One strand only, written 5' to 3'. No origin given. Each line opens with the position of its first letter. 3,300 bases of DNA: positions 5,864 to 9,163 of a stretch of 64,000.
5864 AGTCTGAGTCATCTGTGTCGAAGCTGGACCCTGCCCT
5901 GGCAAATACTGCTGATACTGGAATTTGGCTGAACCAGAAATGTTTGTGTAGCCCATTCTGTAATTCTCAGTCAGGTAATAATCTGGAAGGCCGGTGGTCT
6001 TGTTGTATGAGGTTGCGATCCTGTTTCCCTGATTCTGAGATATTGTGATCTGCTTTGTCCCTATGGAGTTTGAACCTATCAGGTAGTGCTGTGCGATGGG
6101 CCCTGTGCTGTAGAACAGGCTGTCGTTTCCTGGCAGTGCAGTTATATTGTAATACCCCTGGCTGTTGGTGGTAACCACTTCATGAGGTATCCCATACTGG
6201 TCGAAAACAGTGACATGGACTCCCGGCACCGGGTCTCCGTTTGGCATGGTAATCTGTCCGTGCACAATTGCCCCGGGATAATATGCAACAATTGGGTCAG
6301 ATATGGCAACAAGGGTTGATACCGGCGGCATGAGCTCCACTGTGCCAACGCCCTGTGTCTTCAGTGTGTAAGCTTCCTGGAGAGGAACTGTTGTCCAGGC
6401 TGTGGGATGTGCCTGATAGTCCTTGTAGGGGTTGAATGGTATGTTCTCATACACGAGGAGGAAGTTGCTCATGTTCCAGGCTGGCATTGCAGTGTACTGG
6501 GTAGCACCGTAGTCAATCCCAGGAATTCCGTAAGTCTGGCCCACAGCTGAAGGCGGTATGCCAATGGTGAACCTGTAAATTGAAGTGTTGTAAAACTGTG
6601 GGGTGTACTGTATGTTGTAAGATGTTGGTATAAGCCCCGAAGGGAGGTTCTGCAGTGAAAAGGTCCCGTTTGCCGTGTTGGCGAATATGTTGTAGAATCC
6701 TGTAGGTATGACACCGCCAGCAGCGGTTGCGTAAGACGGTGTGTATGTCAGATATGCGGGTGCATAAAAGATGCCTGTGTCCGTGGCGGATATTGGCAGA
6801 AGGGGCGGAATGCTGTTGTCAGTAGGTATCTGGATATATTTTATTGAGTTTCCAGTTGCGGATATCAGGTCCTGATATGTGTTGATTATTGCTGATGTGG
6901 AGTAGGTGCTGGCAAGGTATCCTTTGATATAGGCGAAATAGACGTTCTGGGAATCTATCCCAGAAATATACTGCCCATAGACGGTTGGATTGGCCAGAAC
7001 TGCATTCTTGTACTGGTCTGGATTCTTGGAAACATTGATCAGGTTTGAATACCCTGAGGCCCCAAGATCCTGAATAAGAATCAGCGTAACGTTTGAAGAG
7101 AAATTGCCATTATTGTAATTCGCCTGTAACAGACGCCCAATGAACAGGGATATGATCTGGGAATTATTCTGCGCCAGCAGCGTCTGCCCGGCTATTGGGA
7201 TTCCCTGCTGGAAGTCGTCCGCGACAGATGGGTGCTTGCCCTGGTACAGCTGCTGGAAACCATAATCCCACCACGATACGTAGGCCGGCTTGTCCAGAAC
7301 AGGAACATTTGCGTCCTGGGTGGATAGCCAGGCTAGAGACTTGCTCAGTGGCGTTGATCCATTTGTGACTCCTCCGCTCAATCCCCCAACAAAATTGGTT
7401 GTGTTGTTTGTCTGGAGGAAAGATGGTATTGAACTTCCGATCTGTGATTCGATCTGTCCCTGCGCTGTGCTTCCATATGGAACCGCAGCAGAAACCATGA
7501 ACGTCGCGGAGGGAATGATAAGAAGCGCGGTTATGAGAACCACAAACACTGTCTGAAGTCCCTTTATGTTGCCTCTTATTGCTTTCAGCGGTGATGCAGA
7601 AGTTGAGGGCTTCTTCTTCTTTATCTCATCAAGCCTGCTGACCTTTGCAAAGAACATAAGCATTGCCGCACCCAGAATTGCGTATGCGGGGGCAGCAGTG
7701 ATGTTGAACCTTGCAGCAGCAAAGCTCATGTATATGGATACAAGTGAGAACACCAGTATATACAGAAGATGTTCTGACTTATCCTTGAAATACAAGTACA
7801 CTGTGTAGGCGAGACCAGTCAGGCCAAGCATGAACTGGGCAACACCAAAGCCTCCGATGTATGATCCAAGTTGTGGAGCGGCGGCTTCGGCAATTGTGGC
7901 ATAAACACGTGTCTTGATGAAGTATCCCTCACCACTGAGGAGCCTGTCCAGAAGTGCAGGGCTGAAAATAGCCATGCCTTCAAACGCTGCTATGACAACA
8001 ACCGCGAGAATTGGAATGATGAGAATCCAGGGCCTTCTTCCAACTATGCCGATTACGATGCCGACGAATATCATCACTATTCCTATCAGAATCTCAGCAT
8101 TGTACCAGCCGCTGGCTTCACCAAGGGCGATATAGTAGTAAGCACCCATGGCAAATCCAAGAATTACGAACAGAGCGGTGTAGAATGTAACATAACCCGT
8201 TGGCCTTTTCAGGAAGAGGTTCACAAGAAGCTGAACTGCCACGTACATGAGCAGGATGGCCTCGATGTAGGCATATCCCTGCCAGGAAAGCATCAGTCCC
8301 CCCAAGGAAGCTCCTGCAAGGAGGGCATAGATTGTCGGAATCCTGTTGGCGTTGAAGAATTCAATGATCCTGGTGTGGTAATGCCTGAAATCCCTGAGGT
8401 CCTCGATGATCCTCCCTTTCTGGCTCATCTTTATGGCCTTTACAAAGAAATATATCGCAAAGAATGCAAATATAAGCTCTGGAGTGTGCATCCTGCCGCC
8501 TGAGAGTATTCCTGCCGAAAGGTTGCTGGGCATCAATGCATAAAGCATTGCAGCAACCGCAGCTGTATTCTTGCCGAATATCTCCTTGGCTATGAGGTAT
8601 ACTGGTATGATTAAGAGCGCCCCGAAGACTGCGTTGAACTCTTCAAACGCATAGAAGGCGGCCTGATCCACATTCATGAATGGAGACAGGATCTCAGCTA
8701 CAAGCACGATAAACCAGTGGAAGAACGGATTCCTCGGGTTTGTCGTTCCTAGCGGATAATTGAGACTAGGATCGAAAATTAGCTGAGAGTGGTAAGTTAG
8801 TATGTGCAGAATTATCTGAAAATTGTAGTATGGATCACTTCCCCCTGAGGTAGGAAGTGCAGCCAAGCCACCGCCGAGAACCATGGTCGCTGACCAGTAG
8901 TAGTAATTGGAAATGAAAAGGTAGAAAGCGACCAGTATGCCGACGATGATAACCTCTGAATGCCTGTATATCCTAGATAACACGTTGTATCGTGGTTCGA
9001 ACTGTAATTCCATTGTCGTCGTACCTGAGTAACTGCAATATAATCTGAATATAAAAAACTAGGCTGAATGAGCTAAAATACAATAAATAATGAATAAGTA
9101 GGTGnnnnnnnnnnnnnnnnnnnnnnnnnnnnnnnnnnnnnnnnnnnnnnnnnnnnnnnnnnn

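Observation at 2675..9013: AglB oligosaccharyltransferase fused to a >1,400-residue sequon-rich, surface-protein-like tail with its own C-terminal membrane anchor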

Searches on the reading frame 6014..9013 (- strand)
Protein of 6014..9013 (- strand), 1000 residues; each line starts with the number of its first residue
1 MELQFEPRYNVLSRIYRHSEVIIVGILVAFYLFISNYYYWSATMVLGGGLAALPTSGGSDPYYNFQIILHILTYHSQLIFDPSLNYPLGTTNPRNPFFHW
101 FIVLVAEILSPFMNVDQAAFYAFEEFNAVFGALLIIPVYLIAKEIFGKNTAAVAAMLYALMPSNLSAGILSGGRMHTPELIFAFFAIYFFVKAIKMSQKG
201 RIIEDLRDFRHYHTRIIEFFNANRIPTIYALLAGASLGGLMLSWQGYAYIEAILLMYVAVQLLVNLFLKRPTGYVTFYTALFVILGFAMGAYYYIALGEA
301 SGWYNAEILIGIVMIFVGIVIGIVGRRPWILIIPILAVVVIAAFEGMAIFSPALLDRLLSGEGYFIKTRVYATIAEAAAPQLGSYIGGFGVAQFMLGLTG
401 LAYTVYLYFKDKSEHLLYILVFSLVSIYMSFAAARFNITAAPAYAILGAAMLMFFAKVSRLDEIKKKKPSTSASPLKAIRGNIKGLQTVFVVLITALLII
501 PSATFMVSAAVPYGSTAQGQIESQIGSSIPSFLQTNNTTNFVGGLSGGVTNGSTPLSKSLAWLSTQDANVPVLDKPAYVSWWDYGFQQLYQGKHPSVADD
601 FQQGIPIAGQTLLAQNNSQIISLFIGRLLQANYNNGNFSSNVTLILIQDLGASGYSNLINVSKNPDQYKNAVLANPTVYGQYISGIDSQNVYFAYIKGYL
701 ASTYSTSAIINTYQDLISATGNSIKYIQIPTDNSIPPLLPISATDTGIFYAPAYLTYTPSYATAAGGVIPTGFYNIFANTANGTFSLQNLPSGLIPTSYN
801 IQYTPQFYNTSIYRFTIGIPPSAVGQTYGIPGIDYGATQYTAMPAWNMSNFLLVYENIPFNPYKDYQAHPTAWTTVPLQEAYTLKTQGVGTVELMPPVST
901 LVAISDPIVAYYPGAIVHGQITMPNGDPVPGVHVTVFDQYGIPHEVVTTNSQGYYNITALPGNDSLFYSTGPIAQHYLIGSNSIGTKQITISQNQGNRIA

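Call 66: predict_structure(alignment_id=A3)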
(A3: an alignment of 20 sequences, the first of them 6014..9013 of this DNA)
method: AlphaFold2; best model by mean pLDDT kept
length: 1000 residues; sequences in the alignment: 20
mean_pLDDT: 61.1   pTM: 0.48
mean pLDDT of the five models: 61.1, 60.3, 55.9, 54.9, 51.5
residues with pLDDT >= 90: 47; 70-90: 403; 50-70: 173; < 50: 377
segments of 3 or more residues with pLDDT < 50: 1-10, 38-60, 80-94, 165-175, 298-300, 358-384, 432-437, 461-559, 563-615, 722-774, 787-790, 801-848, 854-856, 895-910
pLDDT, mean of each block of 10 residues (from residue 1): 35 56 76 59 33 35 67 69 32 55 85 83 71 82 86 81 47 51 88 87 74 84 90 89 70 85 85 89 88 59 68 84 73 72 67 52 34 30 50 75 86 87 76 52 83 71 42 39 43 46 31 34 41 37 30 43 45 40 32 32 34 47 72 77 87 89 87 73 60 81 78 75 38 32 29 30 26 48 57 53 37 26 33 36 46 56 79 67 72 50 34 73 86 82 77 84 85 75 86 65
secondary structure, 60 per line:
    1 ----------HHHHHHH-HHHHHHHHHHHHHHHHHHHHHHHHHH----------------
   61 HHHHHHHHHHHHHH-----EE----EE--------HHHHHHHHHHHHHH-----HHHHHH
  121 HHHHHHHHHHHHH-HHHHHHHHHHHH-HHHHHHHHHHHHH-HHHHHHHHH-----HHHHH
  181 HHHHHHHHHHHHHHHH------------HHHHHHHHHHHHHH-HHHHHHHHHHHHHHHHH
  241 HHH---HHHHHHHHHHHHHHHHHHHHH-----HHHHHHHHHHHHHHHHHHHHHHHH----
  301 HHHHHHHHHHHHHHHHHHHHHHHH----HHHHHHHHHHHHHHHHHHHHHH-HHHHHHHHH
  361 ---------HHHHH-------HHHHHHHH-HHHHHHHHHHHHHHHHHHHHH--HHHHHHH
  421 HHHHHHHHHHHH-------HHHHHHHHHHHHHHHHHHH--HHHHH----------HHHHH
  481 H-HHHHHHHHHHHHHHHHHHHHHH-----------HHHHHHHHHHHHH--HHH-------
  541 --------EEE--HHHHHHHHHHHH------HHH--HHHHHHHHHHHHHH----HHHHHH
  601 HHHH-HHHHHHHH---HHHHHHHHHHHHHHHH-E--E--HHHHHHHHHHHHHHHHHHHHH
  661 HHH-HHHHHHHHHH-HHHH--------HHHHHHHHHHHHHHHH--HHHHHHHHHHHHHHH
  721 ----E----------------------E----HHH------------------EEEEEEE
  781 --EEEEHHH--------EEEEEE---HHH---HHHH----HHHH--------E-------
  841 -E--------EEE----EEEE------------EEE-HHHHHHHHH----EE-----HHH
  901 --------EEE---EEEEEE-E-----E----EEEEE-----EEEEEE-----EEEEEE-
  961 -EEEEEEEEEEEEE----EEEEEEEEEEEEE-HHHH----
elements in order (helices of 4 or more, strands of 3 or more residues): H11-17 H19-44 H61-74 H96-109 H115-133 H135-146 H148-160 H162-170 H176-196 H209-222 H224-243 H247-267 H273-296 H301-324 H329-350 H352-360 H370-374 H382-389 H391-411 H414-432 H440-458 H461-465 H476-481 H483-504 H516-528 E549-551 H554-565 H577-590 H595-604 H606-613 H617-632 H640-663 H665-674 H676-679 H688-703 H706-720 E774-780 E783-786 E798-803 H813-816 H821-824 E851-853 E858-861 E874-876 H878-886 E909-911 E915-920 E933-937 E943-948 E954-959 E962-974 E979-991 H993-996

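Call 69: fold_search(model_id=the predicted structure, library=pdb)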
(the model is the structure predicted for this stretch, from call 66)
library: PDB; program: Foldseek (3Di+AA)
matches with E <= 10: 331; with E <= 0.001: 17
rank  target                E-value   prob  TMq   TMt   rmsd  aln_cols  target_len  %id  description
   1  7e9s_A                2.3e-14  1.00  0.38  0.43  22.7      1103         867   13  Archaeal oligosaccharyltransferase AglB from Archaeoglobus fulgidus in complex with an inhibitory peptide and a dolich (released 2021-09-08)
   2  3wak                  5.1e-13  1.00  0.39  0.44  23.9      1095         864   14  Crystal structure of the Archaeoglobus fulgidus oligosaccharyltransferase (O29867_ARCFU) in the apo form (released 2013-10-30)
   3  3waj                  1.9e-11  1.00  0.33  0.40  25.4      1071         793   14  Crystal structure of the Archaeoglobus fulgidus oligosaccharyltransferase (O29867_ARCFU) complex with Zn and sulfate (released 2013-10-30)
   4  5gmy_A                2.1e-11  1.00  0.35  0.40  24.0      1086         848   14  Crystal structure of the Archaeoglobus fulgidus oligosaccharyltransferase (O29867_ARCFU) tethered with an acceptor pep (released 2017-02-01)
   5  9n9j_I                2.1e-10  1.00  0.34  0.46   7.5       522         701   15  Structure of a GRP94 folding intermediate engaged with a CCDC134- and FKBP11-bound secretory translocon (released 2025-11-19)
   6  8b6l_I                7.3e-10  1.00  0.34  0.48   7.0       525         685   14  Subtomogram average of the human Sec61-TRAP-OSTA-translocon (released 2022-12-07)
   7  6s7t_A                2.5e-08  1.00  0.35  0.48   5.9       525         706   13  Cryo-EM structure of human oligosaccharyltransferase complex OST-B (released 2019-12-18)
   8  8pn9_A                3.0e-08  1.00  0.33  0.48  11.2       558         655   13  Structure of human oligosaccharyltransferase OST-A complex bound to NGI-1 (released 2024-05-08)
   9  8age_A                4.6e-08  1.00  0.31  0.46   9.2       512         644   14  Structure of yeast oligosaccharylransferase complex with acceptor peptide bound (released 2022-12-07)
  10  6ftg_5                4.6e-08  1.00  0.33  0.48   7.1       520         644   13  Subtomogram average of OST-containing ribosome-translocon complexes from canine rough microsomal membranes (released 2018-03-21)
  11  8agc_A                7.0e-08  1.00  0.36  0.50   6.1       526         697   14  Structure of yeast oligosaccharylransferase complex with lipid-linked oligosaccharide and non-acceptor peptide bound (released 2022-12-07)
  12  6ezn_F                1.5e-07  1.00  0.30  0.44  11.0       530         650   12  Cryo-EM structure of the yeast oligosaccharyltransferase (OST) complex (released 2018-01-17)
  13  6s7o_A                1.5e-07  1.00  0.32  0.46   7.4       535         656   12  Cryo-EM structure of human oligosaccharyltransferase complex OST-A (released 2019-12-18)
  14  7oci_F                2.8e-07  1.00  0.30  0.45   9.5       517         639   14  Cryo-EM structure of yeast Ost6p containing oligosaccharyltransferase complex (released 2022-02-16)
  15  8agb_A                7.7e-07  1.00  0.32  0.48  10.0       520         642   13  Structure of yeast oligosaccharylransferase complex with lipid-linked oligosaccharide bound (released 2022-12-07)
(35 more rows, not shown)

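Call 70: search_solved_structures(query=A3, max_evalue=0.01, show_alignments=2)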
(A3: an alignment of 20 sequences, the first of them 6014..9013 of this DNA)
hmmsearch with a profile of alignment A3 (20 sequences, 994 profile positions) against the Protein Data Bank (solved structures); distinct sequences matched with E-value up to 0.01: 4.
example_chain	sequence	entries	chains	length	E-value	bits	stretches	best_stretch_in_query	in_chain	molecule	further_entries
3waj_A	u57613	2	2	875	7.6e-16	60.3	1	9-527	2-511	Transmembrane oligosaccharyl transferase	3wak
5gmy_A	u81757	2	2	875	1e-15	59.9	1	9-529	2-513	Transmembrane oligosaccharyl transferase, putative | Dolichyl-phosphooligosaccharide-protein glycotransferase 3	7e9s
3vgp_A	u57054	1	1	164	1.5e-05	26.3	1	555-637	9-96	Transmembrane oligosaccharyl transferase, putative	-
3vu0_A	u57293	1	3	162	3.5e-05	25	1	555-641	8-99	Putative uncharacterized protein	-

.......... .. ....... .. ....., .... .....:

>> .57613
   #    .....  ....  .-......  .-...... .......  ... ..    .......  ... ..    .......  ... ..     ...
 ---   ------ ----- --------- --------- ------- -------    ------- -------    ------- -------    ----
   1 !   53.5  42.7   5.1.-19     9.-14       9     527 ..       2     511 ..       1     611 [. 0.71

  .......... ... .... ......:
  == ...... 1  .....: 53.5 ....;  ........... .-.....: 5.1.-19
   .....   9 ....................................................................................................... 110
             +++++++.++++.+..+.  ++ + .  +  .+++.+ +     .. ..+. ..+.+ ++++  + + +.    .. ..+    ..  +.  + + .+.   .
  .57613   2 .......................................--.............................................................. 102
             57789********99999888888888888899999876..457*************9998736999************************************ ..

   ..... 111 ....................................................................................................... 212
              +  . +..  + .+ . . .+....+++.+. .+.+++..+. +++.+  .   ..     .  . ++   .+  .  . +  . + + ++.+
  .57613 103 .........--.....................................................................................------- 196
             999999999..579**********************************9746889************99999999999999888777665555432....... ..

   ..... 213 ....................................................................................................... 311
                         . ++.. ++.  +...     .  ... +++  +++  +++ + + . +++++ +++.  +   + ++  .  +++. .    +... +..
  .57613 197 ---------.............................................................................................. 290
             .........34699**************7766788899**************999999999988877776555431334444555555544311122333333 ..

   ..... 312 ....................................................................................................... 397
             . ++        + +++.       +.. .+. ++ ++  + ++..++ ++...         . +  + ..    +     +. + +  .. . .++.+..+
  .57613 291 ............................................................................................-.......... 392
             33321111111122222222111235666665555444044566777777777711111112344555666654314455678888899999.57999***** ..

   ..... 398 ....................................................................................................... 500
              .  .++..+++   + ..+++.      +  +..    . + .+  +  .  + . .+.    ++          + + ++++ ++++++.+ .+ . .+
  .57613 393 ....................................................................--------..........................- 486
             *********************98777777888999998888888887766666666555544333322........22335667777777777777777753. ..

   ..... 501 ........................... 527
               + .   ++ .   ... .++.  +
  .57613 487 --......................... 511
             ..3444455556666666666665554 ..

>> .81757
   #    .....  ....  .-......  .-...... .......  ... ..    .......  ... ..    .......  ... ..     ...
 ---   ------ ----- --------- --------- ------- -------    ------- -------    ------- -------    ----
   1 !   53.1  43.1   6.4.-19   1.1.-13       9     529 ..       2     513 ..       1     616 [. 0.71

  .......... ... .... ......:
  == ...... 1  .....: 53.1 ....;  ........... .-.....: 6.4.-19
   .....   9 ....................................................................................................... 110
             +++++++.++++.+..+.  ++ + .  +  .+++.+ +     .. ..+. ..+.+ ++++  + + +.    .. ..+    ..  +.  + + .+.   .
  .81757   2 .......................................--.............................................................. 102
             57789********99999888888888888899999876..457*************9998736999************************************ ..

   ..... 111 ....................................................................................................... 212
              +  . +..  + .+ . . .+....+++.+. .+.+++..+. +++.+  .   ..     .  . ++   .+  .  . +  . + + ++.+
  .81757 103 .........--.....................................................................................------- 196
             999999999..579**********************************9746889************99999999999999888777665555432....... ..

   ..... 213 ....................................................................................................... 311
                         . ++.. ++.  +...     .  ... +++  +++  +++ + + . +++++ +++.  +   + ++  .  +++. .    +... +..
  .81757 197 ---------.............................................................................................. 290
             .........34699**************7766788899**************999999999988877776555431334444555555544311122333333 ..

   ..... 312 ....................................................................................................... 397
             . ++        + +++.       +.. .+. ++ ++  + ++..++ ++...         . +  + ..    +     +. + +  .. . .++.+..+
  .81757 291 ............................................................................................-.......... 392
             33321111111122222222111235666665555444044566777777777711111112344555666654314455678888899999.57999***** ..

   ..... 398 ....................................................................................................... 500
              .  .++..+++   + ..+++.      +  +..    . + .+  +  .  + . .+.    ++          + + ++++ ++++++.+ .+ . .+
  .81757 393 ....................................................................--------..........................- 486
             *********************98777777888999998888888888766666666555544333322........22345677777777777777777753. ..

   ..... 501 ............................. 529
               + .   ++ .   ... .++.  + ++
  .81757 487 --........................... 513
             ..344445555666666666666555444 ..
